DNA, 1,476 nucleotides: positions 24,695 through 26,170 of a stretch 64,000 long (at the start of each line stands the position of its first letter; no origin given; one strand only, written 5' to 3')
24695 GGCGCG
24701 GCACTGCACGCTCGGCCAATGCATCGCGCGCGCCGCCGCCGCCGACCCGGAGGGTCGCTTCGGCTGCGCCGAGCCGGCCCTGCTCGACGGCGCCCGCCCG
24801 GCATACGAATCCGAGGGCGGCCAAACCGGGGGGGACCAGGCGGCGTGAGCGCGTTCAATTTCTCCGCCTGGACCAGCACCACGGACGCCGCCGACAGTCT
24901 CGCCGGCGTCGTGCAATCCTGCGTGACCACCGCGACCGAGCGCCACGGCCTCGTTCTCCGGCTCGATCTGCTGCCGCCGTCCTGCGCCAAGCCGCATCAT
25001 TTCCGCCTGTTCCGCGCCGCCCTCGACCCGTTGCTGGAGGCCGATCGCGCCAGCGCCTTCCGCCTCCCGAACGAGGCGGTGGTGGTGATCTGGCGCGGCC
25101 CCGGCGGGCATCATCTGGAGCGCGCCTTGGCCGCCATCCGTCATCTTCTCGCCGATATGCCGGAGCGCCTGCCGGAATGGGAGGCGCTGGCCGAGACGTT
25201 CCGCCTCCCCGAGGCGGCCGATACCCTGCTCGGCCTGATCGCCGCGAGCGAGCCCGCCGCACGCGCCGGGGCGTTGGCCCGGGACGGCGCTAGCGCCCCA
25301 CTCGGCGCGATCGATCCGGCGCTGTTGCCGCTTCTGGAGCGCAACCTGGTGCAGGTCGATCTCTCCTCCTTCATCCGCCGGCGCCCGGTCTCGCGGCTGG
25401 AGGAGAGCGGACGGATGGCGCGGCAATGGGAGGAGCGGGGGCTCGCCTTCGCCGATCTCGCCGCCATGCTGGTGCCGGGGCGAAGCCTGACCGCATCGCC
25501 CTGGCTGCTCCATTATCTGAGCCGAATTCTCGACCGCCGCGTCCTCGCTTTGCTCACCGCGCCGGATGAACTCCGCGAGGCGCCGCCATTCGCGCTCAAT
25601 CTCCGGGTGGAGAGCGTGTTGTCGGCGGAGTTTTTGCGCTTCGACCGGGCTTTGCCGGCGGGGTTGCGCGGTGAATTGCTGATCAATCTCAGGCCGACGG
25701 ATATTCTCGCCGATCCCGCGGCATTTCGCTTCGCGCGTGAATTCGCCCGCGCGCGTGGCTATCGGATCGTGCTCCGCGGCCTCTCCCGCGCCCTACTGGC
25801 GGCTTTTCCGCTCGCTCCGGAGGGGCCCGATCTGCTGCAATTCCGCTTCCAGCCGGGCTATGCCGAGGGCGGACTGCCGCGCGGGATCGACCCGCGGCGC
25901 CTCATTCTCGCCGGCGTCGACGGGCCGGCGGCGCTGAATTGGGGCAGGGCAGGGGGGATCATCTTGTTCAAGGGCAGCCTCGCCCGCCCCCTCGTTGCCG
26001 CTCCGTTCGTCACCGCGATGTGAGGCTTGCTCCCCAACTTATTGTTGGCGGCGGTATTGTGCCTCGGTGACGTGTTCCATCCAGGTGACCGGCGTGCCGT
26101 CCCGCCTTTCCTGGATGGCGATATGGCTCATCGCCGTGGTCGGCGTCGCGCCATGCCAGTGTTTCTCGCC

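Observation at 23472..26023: Translationally coupled tandem paralogues that look like doubly degenerate GGDEF-EAL proteins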

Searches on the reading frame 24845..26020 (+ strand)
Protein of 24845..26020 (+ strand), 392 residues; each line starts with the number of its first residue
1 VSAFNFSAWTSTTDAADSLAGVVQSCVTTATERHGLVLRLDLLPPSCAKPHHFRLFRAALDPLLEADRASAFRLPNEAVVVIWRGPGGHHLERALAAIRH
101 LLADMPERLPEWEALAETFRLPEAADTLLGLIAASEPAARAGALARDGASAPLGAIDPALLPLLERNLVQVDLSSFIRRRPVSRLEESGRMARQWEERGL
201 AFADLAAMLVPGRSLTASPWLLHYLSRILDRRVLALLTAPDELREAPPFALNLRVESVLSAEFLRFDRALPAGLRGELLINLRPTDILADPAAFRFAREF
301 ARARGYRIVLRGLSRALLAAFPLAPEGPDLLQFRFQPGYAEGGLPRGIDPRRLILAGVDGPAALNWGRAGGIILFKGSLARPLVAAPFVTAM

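Call 3: search_protein_families(library=pfam, proteins=[window:24845-26020:+], max_evalue=10)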
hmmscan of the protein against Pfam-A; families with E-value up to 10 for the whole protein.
window:24845-26020:+ (392 aa): 0 families

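Call 4: search_protein_families(library=ncbifam, proteins=[window:24845-26020:+], max_evalue=10)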
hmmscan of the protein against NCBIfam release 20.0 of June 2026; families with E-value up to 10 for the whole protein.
window:24845-26020:+ (392 aa): 0 families

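Call 9: find_homologous_proteins(query=window:24845-26020:+)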
Query window:24845-26020:+ (392 aa): 34 proteins with E <= 0.001 among 8000 candidates.
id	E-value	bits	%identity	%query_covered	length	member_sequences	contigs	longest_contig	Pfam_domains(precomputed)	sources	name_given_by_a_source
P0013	9.6e-231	784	94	99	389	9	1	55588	-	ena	-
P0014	6.7e-215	732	89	98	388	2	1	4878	-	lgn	-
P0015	1.2e-213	727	88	99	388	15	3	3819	-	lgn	-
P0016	1.5e-200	684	83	98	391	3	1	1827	-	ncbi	-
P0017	5.9e-189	646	80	98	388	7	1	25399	-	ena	-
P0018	1.2e-135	471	63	97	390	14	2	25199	-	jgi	jgi:hypothetical protein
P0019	1.3e-133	464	62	97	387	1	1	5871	-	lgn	-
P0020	1.7e-81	293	48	92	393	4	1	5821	-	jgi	jgi:hypothetical protein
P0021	4.3e-81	291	47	96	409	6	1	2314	-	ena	-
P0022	7.3e-79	284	49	93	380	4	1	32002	-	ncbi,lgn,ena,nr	ncbi:MAG: hypothetical protein M0Z28_06525 [Rhodospirillales bacterium]|nr:hypothetical protein [Rho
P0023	4.1e-76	275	46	95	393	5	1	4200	-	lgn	-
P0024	7.3e-76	274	44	92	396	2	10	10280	-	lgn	-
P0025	2.5e-75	272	46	94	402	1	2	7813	-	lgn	-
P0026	3.8e-75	272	47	94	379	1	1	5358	-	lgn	-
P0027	1.1e-74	270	44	95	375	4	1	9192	-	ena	-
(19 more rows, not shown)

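Call 13: search_solved_structures(query=A1, max_evalue=10, show_alignments=3)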
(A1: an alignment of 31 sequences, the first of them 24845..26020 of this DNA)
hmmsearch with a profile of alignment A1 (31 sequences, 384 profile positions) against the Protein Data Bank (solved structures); distinct sequences matched with E-value up to 10: 6.
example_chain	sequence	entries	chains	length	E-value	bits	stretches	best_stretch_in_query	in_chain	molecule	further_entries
9h90_r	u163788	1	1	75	0.052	15.9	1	169-236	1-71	30S ribosomal protein S18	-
4v65_AK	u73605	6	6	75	0.41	12.9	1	169-234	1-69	30S ribosomal protein S18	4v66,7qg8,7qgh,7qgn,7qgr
2r7a_A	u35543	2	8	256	0.49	12.7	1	103-151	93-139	Bacterial heme binding protein | Periplasmic HEME binding protein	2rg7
7unr_r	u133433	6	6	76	0.84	11.9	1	169-235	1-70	30S ribosomal protein S18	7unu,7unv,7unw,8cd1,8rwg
5iqr_w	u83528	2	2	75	1.1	11.6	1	169-234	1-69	30S ribosomal protein S18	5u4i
8rd8_R3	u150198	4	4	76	1.5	11.1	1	169-235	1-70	Small ribosomal subunit protein bS18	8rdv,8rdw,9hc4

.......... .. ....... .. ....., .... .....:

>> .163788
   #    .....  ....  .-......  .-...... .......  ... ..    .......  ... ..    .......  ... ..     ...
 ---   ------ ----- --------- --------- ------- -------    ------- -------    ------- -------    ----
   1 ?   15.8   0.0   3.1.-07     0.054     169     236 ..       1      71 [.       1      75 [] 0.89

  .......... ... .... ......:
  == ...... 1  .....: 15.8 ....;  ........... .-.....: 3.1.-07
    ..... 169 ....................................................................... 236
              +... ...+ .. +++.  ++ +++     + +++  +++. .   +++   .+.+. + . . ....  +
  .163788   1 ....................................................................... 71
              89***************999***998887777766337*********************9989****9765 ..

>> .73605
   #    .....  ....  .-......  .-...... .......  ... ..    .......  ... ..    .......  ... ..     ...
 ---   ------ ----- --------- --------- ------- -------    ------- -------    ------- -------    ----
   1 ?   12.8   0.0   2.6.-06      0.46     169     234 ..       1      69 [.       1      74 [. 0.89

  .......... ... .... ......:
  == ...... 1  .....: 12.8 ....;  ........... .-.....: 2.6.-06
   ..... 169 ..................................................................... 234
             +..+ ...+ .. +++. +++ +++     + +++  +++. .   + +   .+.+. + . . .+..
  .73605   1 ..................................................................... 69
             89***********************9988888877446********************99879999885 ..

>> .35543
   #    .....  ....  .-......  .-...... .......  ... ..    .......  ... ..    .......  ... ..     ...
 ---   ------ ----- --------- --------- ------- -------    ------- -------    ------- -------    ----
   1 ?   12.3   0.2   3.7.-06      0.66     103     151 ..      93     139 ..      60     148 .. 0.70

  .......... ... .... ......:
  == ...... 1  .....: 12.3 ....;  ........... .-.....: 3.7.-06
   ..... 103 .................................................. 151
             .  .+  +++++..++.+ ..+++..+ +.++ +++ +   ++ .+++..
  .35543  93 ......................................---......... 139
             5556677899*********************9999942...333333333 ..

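Call 15: find_homologous_proteins(query=A3, max_evalue=0.001)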
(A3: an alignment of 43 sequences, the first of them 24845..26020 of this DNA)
Query A3 (43 sequences) (392 aa, profile of the alignment): 36 proteins with E <= 0.001 among 8000 candidates.
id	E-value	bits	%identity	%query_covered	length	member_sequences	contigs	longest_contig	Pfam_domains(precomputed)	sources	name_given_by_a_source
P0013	1.2e-142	494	94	99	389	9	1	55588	-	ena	-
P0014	8.2e-142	491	89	98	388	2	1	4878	-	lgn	-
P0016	3.4e-141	489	83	98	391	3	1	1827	-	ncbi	-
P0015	4.9e-140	485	88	99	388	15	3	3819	-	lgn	-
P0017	9.0e-139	481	80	98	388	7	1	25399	-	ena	-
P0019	1.2e-136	474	62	97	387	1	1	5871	-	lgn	-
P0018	4.1e-136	472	63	97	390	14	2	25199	-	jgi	jgi:hypothetical protein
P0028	3.2e-135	469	47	91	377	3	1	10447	-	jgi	jgi:hypothetical protein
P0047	3.2e-132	460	45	91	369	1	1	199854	-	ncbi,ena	-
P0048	3.0e-123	430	44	92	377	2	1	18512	-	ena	-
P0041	5.7e-121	422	41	92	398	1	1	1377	-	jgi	jgi:hypothetical protein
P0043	4.6e-117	410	38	93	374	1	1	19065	-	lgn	-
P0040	3.0e-115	404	44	57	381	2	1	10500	-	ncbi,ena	-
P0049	2.4e-107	378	40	93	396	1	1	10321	-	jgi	jgi:hypothetical protein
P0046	2.2e-104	368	34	93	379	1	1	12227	-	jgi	jgi:hypothetical protein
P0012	9.4e-50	188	56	8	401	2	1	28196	-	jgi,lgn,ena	-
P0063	2.9e-38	150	60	8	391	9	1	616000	-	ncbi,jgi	jgi:hypothetical protein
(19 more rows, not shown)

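Call 23: find_encoding_contigs(protein=P0047, flank=6000, max_places=2)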
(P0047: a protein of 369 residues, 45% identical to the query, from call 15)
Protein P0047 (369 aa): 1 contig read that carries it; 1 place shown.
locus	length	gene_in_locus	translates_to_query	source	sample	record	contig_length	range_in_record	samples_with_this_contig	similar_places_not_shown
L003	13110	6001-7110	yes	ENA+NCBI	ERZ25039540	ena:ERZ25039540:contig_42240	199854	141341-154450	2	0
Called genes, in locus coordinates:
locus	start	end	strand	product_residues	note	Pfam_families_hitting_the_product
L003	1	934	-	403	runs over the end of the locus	PF00291:PALP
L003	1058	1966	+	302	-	PF00126:HTH_1, PF03466:LysR_substrate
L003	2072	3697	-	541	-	PF13522:GATase_6, PF13537:GATase_7, PF00733:Asn_synthase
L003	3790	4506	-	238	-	PF00149:Metallophos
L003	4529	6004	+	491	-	-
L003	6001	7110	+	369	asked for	-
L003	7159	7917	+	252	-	PF00005:ABC_tran, PF13304:AAA_21 (weak)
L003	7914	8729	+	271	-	PF01061:ABC2_membrane, PF12698:ABC2_membrane_3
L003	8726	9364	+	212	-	PF00300:His_Phos_1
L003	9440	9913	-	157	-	PF00011:HSP20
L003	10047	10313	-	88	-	PF01197:Ribosomal_L31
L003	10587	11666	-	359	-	PF00724:Oxidored_FMN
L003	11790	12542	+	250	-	PF00106:adh_short, PF08659:KR (weak), PF23441:SDR (weak), PF13561:adh_short_C2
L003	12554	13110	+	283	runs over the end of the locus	PF08543:Phos_pyr_kin, PF00294:PfkB (weak)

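Call 24: find_encoding_contigs(protein=P0063, flank=6000, max_places=2)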
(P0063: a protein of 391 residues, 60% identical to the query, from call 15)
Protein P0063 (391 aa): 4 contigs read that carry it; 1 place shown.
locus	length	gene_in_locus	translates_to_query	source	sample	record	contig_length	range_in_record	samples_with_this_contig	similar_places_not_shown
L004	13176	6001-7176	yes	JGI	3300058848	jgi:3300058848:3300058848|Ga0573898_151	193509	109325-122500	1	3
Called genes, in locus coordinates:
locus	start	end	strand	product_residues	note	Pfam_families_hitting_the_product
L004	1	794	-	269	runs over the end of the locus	PF00149:Metallophos, PF12850:Metallophos_2 (faint)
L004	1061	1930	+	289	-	PF00781:DAGK_cat, PF19279:YegS_C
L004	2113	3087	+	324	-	PF03401:TctC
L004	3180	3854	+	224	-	PF03737:RraA-like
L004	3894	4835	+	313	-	PF00561:Abhydrolase_1, PF12146:Hydrolase_4, PF12697:Abhydrolase_6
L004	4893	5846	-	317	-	PF04280:Tim44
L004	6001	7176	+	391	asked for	-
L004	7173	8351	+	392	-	-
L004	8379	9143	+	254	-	PF00005:ABC_tran, PF13304:AAA_21 (weak)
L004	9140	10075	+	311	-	PF01061:ABC2_membrane, PF12698:ABC2_membrane_3 (weak)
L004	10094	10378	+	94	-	-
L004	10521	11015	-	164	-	PF00583:Acetyltransf_1, PF13673:Acetyltransf_10 (weak), PF13508:Acetyltransf_7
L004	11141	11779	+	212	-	PF00300:His_Phos_1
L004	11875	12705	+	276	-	PF04366:Ysc84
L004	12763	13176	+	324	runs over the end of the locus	PF03401:TctC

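Call 29: predict_structure(alignment_id=A4)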
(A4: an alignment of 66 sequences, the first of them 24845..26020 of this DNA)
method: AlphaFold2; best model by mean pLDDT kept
length: 392 residues; sequences in the alignment: 66
mean_pLDDT: 89.7   pTM: 0.71
mean pLDDT of the five models: 89.7, 89.5, 87.9, 87.6, 87.5
residues with pLDDT >= 90: 278; 70-90: 81; 50-70: 25; < 50: 8
segments of 3 or more residues with pLDDT < 50: 1-7
pLDDT, mean of each block of 10 residues (from residue 1): 42 81 88 96 91 92 87 93 92 96 90 96 95 83 60 85 96 95 96 96 90 88 94 97 96 97 98 95 93 96 96 90 87 90 91 94 95 95 72 59
secondary structure, 60 per line:
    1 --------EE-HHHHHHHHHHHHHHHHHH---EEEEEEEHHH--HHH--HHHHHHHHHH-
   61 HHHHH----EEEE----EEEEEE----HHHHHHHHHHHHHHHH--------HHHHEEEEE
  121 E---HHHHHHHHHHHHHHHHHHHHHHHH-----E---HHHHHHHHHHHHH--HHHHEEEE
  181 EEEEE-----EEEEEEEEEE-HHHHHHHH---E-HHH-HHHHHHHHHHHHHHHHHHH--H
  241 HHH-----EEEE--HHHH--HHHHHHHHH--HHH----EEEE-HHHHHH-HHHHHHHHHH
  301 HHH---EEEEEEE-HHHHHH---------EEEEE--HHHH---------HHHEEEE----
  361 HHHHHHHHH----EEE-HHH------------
elements in order: H12-29 E33-39 H50-59 H61-65 E70-73 E78-83 H88-103 H112-115 E116-121 H125-148 H158-170 H173-176 E177-185 E191-200 H202-209 H219-237 H240-243 E249-252 H255-258 H261-269 E279-282 H284-289 H291-303 E307-313 H315-320 E330-334 H337-340 E353-356 H361-369 E374-376
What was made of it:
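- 24845..26023 (+): par2 gene (392 aa): GGDEF-like domain and EAL-like domain, no Cys tail. AF2 pLDDT 89.7 (call 29).
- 24872..25210 (+): par2 GGDEF-like domain (about aa 10-122). The hairpin turn reads P75-N-E-A-V79, where the family consensus is PNGD. Call 29 (E70-73 / E78-83).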

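Call 33: fold_search(model_id=the predicted structure, library=pdb)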
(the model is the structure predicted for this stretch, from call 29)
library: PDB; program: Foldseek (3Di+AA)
matches with E <= 10: 1009; with E <= 0.001: 97
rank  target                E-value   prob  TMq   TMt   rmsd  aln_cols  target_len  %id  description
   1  4rnf                  1.2e-13  1.00  0.38  0.35  18.2       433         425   16  PaMorA tandem diguanylate cyclase - mutant phosphodiesterase, apo form (released 2014-11-19)
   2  5xgb                  8.4e-12  1.00  0.39  0.29  19.7       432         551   15  Crystal structure of the PAS-GGDEF-EAL domain of PA0861 from Pseudomonas aeruginosa (released 2017-12-20)
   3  4rnh                  2.1e-11  1.00  0.34  0.32  19.4       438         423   16  PaMorA tandem diguanylate cyclase - phosphodiesterase, c-di-GMP complex (released 2014-11-19)
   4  5m3c_B                3.2e-11  1.00  0.37  0.34  19.2       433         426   16  Structure of the hybrid domain (GGDEF-EAL) of PA0575 from Pseudomonas aeruginosa PAO1 at 2.8 Ang. with GTP and Ca2+ bo (released 2017-12-20)
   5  6pwj_A                3.3e-11  1.00  0.39  0.38  16.3       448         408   11  Vibrio cholerae LapD S helix-GGDEF-EAL (apo) (released 2019-10-09)
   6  6pwj_B                6.7e-11  1.00  0.38  0.37  15.0       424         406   11  Vibrio cholerae LapD S helix-GGDEF-EAL (apo) (released 2019-10-09)
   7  9cmf_A                1.2e-10  1.00  0.36  0.20  19.9       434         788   12  Substrate bound DosP (released 2024-11-20)
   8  5xge                  1.6e-10  1.00  0.39  0.29  19.8       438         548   15  Crystal structure of the PAS-GGDEF-EAL domain of PA0861 from Pseudomonas aeruginosa in complex with cyclic di-GMP (released 2017-12-20)
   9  5m3c_A                2.8e-10  1.00  0.35  0.33  18.5       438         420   16  Structure of the hybrid domain (GGDEF-EAL) of PA0575 from Pseudomonas aeruginosa PAO1 at 2.8 Ang. with GTP and Ca2+ bo (released 2017-12-20)
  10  6pwk_B                3.5e-10  1.00  0.41  0.40  17.1       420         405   12  Vibrio cholerae LapD S helix-GGDEF-EAL (bound to c-di-GMP) (released 2019-10-09)
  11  5xgd                  4.7e-10  1.00  0.38  0.29  20.3       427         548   15  Crystal structure of the PAS-GGDEF-EAL domain of PA0861 from Pseudomonas aeruginosa in complex with GTP (released 2017-12-20)
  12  6pwk_A                6.6e-10  1.00  0.41  0.39  17.4       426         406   12  Vibrio cholerae LapD S helix-GGDEF-EAL (bound to c-di-GMP) (released 2019-10-09)
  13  9ce0_B                9.4e-10  1.00  0.34  0.19  19.4       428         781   13  DosP Apo Bent form (released 2024-11-20)
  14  9bgv_A                9.9e-10  1.00  0.35  0.19  19.4       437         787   12  DosP R97A straight form (released 2024-11-20)
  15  9bkv_A                1.6e-08  1.00  0.34  0.19  19.1       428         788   12  DosP R97A bent form (released 2024-11-20)
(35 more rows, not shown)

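Call 34: search_protein_representatives(alignment_id=A4)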
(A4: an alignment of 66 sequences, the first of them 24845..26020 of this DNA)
Query: 66 sequences, 390 profile positions. Proteins with E-value up to 0.001 (for the whole library): 1867; up to 1e-10: 1497; up to 1e-30: 914. The best 150 are listed.
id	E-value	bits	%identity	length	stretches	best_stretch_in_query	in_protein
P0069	3.8e-173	592.9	-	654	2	15-379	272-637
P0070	2.2e-132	458.7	-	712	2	6-381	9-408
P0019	3.6e-125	435.0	-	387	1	7-382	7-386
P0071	2.6e-116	405.8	-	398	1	8-382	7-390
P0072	2.9e-116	405.6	-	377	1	15-379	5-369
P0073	3.0e-115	402.3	-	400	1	10-381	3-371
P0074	3.6e-115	402.1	-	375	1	15-377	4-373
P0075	5.1e-114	398.3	-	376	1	10-376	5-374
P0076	1.7e-112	393.3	-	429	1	11-379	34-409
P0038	2.1e-112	392.9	-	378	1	6-379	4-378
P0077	8.2e-112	391.0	-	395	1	6-377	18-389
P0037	8.4e-112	391.0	-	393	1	8-380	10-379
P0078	3.5e-111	388.9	-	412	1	14-380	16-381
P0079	1.3e-110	387.1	-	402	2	184-377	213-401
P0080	1.4e-110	386.9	-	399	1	12-380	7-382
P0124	4.8e-88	312.8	-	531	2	146-363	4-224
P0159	9.9e-82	292.0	-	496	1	8-389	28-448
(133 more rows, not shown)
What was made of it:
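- Sequence link to EAL: the family profile hits P0070 at 2e-132 (call 34).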

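Call 40: find_related_loci(query=A6, collection=genome_contigs, flank=6000)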
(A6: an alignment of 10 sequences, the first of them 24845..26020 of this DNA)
Query A6 (392 aa) in genome_contigs; peptide patterns used: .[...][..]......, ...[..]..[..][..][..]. (x = any residue, [..] = any of these).
193 stretches matched a pattern; 106 encode a relative of the query (tblastn E <= 1e-3); the best 80 are kept; 80 distinct loci.
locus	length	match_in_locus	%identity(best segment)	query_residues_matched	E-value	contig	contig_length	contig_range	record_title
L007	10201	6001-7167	94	1-389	0e+0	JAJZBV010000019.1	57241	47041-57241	MAG: Proteobacteria bacterium isolate JA1.bin30 NODE_363_length_57241_cov_41.523742, whole genome shotgun sequence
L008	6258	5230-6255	80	1-341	3e-165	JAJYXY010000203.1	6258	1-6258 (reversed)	MAG: Proteobacteria bacterium isolate FK3.bin79 NODE_24162_length_6258_cov_2.115642, whole genome shotgun sequence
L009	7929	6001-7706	62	1-382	2e-125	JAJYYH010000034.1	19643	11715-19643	MAG: Proteobacteria bacterium isolate FK3.bin97 NODE_5448_length_19643_cov_14.299139, whole genome shotgun sequence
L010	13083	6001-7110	48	16-382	3e-83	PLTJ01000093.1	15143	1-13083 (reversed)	MAG: Acetobacteraceae bacterium isolate bog_930 73.20120700_S1D.208_contig_297171, whole genome shotgun sequence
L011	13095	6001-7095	46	16-377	5e-82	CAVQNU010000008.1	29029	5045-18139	MAG: uncultured Alphaproteobacteria bacterium isolate MFD01223.bin.2.73 genome assembly, contig: contig_27570, whole gen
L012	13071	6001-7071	45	19-379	7e-81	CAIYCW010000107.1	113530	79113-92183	MAG: uncultured Rhodospirillales bacterium isolate AlinenLipids_bin-2488 genome assembly, contig: bin-2488:107/154, whol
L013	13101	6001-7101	51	15-377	1e-92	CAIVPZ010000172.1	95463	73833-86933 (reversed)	MAG: uncultured Acetobacteraceae bacterium isolate D14_bin-1024 genome assembly, contig: bin-1024:172/176, whole genome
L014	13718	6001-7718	48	14-386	3e-80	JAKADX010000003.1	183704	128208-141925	MAG: Proteobacteria bacterium isolate WY1.bin101 NODE_91_length_183704_cov_2.529206, whole genome shotgun sequence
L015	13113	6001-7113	46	16-387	2e-79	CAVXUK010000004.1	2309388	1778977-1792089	MAG: uncultured proteobacterium isolate MFD06092.bin.2.177 genome assembly, contig: contig_17346, whole genome shotgun s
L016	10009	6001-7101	49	16-382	9e-78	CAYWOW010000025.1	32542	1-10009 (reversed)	MAG TPA_asm: uncultured Acetobacteraceae bacterium isolate binchicken_co3_425 genome assembly, contig: NODE_4143_length_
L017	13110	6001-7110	43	16-382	5e-77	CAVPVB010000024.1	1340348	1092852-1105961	MAG: uncultured Alphaproteobacteria bacterium isolate MFD00082.bin.1.22 genome assembly, contig: contig_7816, whole geno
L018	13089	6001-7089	45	18-377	7e-77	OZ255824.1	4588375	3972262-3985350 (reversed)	MAG: Acetobacteraceae bacterium isolate 365aa146-a9c1-4043-8e7c-8618996d1a2b genome assembly, chromosome: 1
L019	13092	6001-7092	44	17-378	1e-76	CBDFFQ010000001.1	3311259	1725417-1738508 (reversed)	MAG: Acetobacteraceae bacterium isolate c6a6ee12-d1af-44a3-8f8c-e7540584997b genome assembly, contig: contig_1, whole ge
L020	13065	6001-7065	45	16-378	7e-76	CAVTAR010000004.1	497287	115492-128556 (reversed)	MAG: uncultured proteobacterium isolate MFD04580.bin.2.24 genome assembly, contig: contig_67864, whole genome shotgun se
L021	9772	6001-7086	46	16-377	1e-74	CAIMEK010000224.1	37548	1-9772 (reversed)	MAG: uncultured Acetobacteraceae bacterium isolate AlinenLipids_bin-9626 genome assembly, contig: bin-9626:224/966, whol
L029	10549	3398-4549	41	17-392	1e-71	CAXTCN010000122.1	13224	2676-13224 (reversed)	MAG TPA_asm: uncultured Acetobacteraceae bacterium isolate private_T1887_metawrap_bin.15 genome assembly, contig: privat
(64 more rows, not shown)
